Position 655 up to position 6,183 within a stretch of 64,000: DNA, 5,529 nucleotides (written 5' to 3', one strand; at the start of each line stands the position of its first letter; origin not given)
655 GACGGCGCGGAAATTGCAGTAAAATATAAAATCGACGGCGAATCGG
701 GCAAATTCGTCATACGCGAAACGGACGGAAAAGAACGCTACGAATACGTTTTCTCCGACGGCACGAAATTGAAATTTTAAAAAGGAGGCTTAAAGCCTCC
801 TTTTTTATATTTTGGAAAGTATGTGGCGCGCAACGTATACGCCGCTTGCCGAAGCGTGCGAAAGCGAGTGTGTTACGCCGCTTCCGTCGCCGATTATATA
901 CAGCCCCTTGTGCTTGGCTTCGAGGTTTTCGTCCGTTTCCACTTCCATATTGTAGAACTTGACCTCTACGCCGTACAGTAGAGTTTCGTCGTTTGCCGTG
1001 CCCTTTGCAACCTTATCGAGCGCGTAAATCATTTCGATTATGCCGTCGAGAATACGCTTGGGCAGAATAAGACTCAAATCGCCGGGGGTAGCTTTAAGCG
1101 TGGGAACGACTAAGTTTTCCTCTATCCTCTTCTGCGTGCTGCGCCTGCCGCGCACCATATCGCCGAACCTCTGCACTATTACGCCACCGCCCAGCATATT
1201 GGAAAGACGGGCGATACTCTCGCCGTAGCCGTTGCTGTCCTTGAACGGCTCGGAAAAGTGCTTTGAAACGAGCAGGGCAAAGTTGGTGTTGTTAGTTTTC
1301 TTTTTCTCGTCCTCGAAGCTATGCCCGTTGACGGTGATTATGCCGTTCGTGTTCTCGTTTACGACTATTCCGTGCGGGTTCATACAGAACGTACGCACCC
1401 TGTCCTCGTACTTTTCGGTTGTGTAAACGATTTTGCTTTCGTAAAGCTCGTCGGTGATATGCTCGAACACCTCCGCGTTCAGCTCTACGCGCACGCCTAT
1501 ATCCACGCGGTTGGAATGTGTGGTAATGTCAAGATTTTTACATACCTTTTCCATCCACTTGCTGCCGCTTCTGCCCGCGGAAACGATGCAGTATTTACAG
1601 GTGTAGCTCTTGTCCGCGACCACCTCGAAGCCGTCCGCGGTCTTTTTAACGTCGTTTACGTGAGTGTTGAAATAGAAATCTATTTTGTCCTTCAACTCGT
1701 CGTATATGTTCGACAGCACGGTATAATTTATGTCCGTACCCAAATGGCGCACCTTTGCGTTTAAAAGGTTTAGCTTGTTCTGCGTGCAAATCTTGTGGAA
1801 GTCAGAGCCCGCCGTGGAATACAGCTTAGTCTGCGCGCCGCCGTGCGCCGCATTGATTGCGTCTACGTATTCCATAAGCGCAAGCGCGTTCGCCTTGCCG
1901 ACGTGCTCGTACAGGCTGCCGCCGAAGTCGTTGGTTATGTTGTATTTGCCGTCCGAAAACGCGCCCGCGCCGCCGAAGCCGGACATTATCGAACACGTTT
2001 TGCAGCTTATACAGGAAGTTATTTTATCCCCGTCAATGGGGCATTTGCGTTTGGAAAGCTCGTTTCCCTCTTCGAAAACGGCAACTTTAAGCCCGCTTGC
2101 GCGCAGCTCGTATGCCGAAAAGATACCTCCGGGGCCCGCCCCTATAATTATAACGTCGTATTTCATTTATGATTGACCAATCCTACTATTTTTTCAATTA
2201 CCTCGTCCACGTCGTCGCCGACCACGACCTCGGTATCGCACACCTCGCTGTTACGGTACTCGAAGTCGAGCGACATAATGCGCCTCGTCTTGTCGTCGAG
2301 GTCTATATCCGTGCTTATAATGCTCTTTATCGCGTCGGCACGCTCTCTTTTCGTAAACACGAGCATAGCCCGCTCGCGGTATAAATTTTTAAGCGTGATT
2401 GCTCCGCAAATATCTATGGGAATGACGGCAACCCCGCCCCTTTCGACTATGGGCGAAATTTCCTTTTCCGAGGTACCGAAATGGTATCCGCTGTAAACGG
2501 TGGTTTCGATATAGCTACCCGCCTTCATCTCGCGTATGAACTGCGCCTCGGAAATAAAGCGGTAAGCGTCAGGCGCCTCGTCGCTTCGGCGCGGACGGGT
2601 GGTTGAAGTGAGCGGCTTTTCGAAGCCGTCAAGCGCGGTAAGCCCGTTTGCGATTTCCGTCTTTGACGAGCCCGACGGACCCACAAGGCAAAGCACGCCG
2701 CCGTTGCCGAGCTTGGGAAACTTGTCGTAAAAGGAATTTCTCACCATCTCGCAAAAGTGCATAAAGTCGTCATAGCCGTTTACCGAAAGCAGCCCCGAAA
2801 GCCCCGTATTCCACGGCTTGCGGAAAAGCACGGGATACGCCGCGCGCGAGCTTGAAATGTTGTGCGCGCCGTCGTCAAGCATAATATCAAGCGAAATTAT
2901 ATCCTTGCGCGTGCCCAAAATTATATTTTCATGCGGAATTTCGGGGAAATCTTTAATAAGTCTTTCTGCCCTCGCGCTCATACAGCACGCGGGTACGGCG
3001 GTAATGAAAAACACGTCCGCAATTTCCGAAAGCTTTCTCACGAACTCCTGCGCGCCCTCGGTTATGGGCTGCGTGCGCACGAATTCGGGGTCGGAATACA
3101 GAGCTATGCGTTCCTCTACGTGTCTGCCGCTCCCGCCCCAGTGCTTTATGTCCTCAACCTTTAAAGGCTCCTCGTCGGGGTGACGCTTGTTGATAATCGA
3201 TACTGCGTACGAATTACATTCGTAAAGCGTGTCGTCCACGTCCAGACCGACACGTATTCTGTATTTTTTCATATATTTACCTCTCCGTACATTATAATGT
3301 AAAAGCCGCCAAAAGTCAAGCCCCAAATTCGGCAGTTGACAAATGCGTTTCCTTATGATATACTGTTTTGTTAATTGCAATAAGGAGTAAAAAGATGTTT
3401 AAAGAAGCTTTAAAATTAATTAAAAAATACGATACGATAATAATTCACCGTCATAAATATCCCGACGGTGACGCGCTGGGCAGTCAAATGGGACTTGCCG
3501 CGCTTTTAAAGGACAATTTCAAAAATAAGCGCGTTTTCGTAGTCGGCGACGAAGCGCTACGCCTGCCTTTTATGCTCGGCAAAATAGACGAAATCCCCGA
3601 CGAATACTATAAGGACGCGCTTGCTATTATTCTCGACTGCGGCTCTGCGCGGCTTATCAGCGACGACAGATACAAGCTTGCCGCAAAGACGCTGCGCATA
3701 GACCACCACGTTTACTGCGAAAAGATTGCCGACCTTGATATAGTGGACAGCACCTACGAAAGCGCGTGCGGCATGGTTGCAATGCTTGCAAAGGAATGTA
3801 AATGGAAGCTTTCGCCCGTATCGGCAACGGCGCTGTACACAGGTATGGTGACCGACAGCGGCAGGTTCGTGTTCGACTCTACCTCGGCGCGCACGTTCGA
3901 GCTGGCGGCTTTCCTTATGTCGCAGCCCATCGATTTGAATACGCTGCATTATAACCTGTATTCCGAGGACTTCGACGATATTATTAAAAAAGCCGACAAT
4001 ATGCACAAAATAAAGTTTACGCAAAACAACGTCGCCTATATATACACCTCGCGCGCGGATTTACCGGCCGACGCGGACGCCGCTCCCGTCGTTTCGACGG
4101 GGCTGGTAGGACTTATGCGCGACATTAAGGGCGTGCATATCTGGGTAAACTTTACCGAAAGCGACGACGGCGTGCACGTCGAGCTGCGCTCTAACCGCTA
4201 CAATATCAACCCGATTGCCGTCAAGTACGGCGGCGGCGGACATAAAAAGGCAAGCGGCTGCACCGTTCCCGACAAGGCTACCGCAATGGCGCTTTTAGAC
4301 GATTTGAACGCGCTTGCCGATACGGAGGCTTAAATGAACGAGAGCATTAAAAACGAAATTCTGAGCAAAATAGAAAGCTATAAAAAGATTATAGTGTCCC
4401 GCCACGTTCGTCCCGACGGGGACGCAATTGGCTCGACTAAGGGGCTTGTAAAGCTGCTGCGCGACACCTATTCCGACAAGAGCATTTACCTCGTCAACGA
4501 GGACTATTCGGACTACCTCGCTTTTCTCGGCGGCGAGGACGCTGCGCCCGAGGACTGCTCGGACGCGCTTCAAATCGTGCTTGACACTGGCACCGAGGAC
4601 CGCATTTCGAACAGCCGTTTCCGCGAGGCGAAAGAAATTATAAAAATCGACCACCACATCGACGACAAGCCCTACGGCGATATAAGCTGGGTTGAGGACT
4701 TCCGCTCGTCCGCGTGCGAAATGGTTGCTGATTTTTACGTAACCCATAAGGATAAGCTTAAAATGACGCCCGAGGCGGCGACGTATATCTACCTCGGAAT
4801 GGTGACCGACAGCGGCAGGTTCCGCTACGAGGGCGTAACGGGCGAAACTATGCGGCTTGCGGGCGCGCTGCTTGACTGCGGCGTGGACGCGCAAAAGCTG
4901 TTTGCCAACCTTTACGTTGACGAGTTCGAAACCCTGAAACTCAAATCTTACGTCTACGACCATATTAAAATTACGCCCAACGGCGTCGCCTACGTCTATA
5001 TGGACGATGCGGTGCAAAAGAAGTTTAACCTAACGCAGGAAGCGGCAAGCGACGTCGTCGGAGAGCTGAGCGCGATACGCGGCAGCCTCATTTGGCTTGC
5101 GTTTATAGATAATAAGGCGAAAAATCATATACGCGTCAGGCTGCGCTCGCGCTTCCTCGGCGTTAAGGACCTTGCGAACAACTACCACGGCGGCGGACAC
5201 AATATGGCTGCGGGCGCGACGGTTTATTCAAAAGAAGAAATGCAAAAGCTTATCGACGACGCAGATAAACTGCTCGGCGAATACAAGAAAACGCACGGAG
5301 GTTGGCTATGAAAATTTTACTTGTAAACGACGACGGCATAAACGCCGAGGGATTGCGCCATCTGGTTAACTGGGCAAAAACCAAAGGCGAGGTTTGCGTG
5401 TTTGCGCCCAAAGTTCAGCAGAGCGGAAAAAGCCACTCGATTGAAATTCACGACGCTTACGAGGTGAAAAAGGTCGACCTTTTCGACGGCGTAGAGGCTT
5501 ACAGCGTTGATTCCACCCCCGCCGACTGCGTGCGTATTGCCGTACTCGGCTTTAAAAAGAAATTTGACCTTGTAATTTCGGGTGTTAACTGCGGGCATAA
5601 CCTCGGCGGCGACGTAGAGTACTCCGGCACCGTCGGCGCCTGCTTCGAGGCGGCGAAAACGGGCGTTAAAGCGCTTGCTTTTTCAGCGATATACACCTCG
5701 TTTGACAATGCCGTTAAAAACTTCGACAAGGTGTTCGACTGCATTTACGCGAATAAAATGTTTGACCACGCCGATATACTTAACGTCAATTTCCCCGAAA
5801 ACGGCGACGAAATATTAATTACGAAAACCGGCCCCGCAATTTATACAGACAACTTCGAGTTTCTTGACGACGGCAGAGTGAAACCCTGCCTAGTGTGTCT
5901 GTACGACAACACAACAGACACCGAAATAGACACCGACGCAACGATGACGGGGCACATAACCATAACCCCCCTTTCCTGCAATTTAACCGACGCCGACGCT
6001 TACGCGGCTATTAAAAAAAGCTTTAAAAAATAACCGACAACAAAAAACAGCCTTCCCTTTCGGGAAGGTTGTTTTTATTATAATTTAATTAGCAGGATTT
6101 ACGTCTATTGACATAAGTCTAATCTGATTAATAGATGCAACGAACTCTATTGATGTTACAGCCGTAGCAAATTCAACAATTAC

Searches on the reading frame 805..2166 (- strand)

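Call 22: search_protein_families(library=pfam, proteins=[window:805-2166:-], max_evalue=0.001)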
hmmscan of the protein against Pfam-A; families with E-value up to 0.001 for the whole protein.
window:805-2166:- (453 aa): 11 families
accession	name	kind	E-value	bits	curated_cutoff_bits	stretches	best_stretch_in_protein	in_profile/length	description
PF21688.3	FAD-depend_C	-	1.8e-13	51.6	27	1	243-402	31-195/197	FAD-dependent protein, C-terminal domain-like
PF07992.20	Pyr_redox_2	-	2.4e-13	50.6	26.1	1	3-44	1-42/291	Pyridine nucleotide-disulphide oxidoreductase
PF13738.12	Pyr_redox_3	-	2.6e-08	33.9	30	0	6-35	1-31/305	Pyridine nucleotide-disulphide oxidoreductase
PF03486.20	HI0933_like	-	3e-08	33.8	50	1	4-39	2-37/244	HI0933-like protein Rossmann domain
PF01266.30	DAO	-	4.2e-07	30.3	27.9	1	4-37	1-34/353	FAD dependent oxidoreductase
PF00890.30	FAD_binding_2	-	5.5e-06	26.3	20.4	1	4-36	1-33/414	FAD binding domain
PF13450.12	NAD_binding_8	-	1.4e-05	25.7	21.9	1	7-37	1-31/68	NAD(P)-binding Rossmann-like domain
PF00070.33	Pyr_redox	-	3.3e-05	24.7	22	0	5-48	2-44/82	Pyridine nucleotide-disulphide oxidoreductase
PF01946.23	Thi4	-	9.3e-05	22.2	26.2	1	2-33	17-49/235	Thi4 family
PF01134.28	GIDA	-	0.00025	20.7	22.1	0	4-43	1-29/391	Glucose inhibited division protein A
PF01494.25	FAD_binding_3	-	0.00056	19.7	22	1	2-36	1-35/349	FAD binding domain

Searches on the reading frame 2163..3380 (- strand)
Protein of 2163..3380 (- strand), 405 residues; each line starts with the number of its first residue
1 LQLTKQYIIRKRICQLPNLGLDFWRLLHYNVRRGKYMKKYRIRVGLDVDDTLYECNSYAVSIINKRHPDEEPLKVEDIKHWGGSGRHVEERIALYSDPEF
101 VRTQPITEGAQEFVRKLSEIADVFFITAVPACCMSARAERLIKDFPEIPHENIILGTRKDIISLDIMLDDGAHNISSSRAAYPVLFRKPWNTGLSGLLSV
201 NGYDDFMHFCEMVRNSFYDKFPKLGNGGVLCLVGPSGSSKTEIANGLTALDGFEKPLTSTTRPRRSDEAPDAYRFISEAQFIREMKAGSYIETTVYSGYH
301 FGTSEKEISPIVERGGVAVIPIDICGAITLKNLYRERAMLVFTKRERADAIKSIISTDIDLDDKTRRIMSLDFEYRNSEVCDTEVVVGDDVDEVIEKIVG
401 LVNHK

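Call 22: search_protein_families(library=pfam, proteins=[window:2163-3380:-], max_evalue=0.001)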
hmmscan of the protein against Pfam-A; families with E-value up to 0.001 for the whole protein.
window:2163-3380:- (405 aa): 2 families
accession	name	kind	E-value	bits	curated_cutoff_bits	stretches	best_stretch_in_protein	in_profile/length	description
PF00625.27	Guanylate_kin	-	2.3e-16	60.4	25.2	1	230-402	5-179/182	Guanylate kinase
PF06941.18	NT5C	-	1.4e-15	58.1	24.8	1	44-206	4-170/180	5' nucleotidase, deoxy (Pyrimidine), cytosolic type C protein (NT5C)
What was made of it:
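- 2163..3380 (-): Cytoplasmic fusion of an NT5C-type 5'(3')-deoxyribonucleotidase with a guanylate-kinase-like domain. NT5C E 1e-15 and Guanylate_kin E 2e-16 (call 22).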

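Call 77: search_protein_families(library=ncbifam, proteins=[window:2163-3380:-], max_evalue=0.00001)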
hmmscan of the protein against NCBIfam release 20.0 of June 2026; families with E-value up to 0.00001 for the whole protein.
window:2163-3380:- (405 aa): 3 families
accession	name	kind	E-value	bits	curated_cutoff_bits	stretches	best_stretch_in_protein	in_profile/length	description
TIGR03263.1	guanyl_kin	equivalog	8.6e-18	64.6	160.45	1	229-402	3-178/180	guanylate kinase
NF011325.0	PRK14738.1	equivalog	2.6e-10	39.9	263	1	230-401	16-191/206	guanylate kinase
NF011324.0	PRK14737.1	equivalog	1.2e-09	38.2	318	1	259-398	38-178/187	guanylate kinase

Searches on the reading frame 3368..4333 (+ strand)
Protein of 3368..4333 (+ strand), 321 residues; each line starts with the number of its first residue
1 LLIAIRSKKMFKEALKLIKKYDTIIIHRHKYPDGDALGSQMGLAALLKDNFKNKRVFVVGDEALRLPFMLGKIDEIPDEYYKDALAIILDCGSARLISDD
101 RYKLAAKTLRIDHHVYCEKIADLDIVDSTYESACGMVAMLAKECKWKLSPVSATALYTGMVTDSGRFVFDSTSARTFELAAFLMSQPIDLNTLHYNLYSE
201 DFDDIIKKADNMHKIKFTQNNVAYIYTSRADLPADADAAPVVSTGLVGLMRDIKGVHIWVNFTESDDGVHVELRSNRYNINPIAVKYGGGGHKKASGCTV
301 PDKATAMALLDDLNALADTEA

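Call 22: search_protein_families(library=pfam, proteins=[window:3368-4333:+], max_evalue=0.001)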
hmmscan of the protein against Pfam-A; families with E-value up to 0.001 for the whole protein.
window:3368-4333:+ (321 aa): 2 families
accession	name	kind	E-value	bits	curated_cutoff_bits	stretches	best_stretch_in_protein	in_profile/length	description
PF01368.27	DHH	-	2.9e-16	60.3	28.1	1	23-160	1-125/125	DHH family, N-terminal domain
PF02272.25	DHHA1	-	8.6e-13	49.1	25.9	1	227-316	9-99/102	DHHA1 domain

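Call 77: search_protein_families(library=ncbifam, proteins=[window:3368-4333:+], max_evalue=0.00001)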
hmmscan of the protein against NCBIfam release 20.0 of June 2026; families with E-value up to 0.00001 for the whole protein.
window:3368-4333:+ (321 aa): 3 families
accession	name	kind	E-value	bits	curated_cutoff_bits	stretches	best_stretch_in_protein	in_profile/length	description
NF053633.1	OlncasPapPhNrnA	equivalog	1.7e-75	253.9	350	1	10-314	5-312/317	bifunctional oligoribonuclease/PAP phosphatase NrnA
NF011110.0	PRK14538.1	equivalog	5.9e-11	41.2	707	1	81-303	444-665/838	putative bifunctional signaling protein/50S ribosomal protein L9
NF041569.1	A-tRNAntase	equivalog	1.7e-08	33.2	1440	1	130-315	116-299/880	A-adding tRNA nucleotidyltransferase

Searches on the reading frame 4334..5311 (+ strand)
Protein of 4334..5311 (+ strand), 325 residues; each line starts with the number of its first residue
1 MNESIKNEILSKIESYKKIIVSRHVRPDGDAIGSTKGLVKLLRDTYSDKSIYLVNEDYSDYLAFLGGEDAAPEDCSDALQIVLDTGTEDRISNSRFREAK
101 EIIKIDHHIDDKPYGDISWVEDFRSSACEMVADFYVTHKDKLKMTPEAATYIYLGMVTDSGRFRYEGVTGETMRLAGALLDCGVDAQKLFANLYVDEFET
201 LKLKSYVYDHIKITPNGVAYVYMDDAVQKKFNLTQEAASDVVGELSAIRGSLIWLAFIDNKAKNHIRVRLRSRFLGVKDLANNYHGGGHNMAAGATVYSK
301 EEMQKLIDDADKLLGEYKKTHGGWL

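Call 22: search_protein_families(library=pfam, proteins=[window:4334-5311:+], max_evalue=0.001)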
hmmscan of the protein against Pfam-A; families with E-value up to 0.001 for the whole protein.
window:4334-5311:+ (325 aa): 2 families
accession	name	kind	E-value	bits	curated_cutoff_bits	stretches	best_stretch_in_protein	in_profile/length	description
PF01368.27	DHH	-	1e-17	65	28.1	1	18-156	1-125/125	DHH family, N-terminal domain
PF02272.25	DHHA1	-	1.1e-13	51.9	25.9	1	223-315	9-101/102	DHHA1 domain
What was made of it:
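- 3368..6033 (+): Two tandem NrnA-like DHH/DHHA1 proteins (3368-4333, 4334-5311) and the 5'/3'-nucleotidase SurE (5302-6033). None has a signal peptide. Proposed cytoplasmic processing of imported fragments. Pfam (call 22).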

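Call 77: search_protein_families(library=ncbifam, proteins=[window:4334-5311:+], max_evalue=0.00001)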
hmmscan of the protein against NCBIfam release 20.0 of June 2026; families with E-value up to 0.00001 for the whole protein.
window:4334-5311:+ (325 aa): 2 families
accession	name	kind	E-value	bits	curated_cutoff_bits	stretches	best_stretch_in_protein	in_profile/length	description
NF053633.1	OlncasPapPhNrnA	equivalog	7.4e-71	238.7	350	1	4-312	4-313/317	bifunctional oligoribonuclease/PAP phosphatase NrnA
NF011110.0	PRK14538.1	equivalog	4.5e-13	48.2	707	1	63-319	432-684/838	putative bifunctional signaling protein/50S ribosomal protein L9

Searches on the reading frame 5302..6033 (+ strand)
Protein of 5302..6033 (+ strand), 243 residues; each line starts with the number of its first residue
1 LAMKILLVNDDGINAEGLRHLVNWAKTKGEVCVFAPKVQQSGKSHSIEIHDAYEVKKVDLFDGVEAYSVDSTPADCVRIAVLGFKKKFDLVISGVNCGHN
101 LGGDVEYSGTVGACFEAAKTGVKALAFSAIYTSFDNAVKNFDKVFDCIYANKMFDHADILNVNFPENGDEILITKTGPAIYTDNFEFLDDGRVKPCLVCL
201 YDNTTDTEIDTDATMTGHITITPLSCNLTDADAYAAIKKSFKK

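Call 22: search_protein_families(library=pfam, proteins=[window:5302-6033:+], max_evalue=0.001)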
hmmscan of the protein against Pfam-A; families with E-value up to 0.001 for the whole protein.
window:5302-6033:+ (243 aa): 1 family
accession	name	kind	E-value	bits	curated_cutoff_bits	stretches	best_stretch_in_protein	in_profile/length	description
PF01975.23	SurE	-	1.8e-48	165.3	22.1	1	5-178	1-184/189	Survival protein SurE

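Call 77: search_protein_families(library=ncbifam, proteins=[window:5302-6033:+], max_evalue=0.00001)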
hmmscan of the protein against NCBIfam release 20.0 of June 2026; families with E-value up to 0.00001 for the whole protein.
window:5302-6033:+ (243 aa): 13 families
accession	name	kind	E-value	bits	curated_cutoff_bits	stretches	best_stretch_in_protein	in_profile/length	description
NF001491.0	PRK00346.2-1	equivalog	1.7e-51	175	290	1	1-242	1-263/266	5'/3'-nucleotidase SurE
TIGR00087.1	surE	equivalog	2.2e-50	171.4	135.1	1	3-229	1-252/252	5'/3'-nucleotidase SurE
NF001492.0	PRK00346.2-2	equivalog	4.3e-49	167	271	1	3-239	4-254/261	5'/3'-nucleotidase SurE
NF001490.0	PRK00346.1-4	equivalog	2.5e-48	164.4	233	1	3-242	1-252/254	5'/3'-nucleotidase SurE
NF001493.0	PRK00346.2-3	equivalog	2.4e-45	155.2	230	1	2-167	4-178/269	5'/3'-nucleotidase SurE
NF010543.0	PRK13933.1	equivalog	3.6e-44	151.2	280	1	3-242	1-252/253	stationary phase survival protein SurE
NF001489.0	PRK00346.1-3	equivalog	3.5e-43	147.8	295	1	3-241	1-245/250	5'/3'-nucleotidase SurE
NF010545.0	PRK13935.1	equivalog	8.5e-42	143.2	365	1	3-239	1-247/254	stationary phase survival protein SurE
NF001494.0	PRK00346.2-4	equivalog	6.9e-40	137.2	313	1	4-242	3-258/259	5'/3'-nucleotidase SurE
NF010544.0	PRK13934.1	equivalog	3.9e-36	124.5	325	1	3-236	1-249/266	stationary phase survival protein SurE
NF010542.0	PRK13932.1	equivalog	3.1e-32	111.9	436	1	4-239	11-256/261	stationary phase survival protein SurE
NF010541.0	PRK13931.1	equivalog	9.9e-30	103.8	422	1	3-239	1-258/261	5'/3'-nucleotidase SurE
NF001488.0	PRK00346.1-1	equivalog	3.2e-29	102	396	1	3-239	1-242/253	5'/3'-nucleotidase SurE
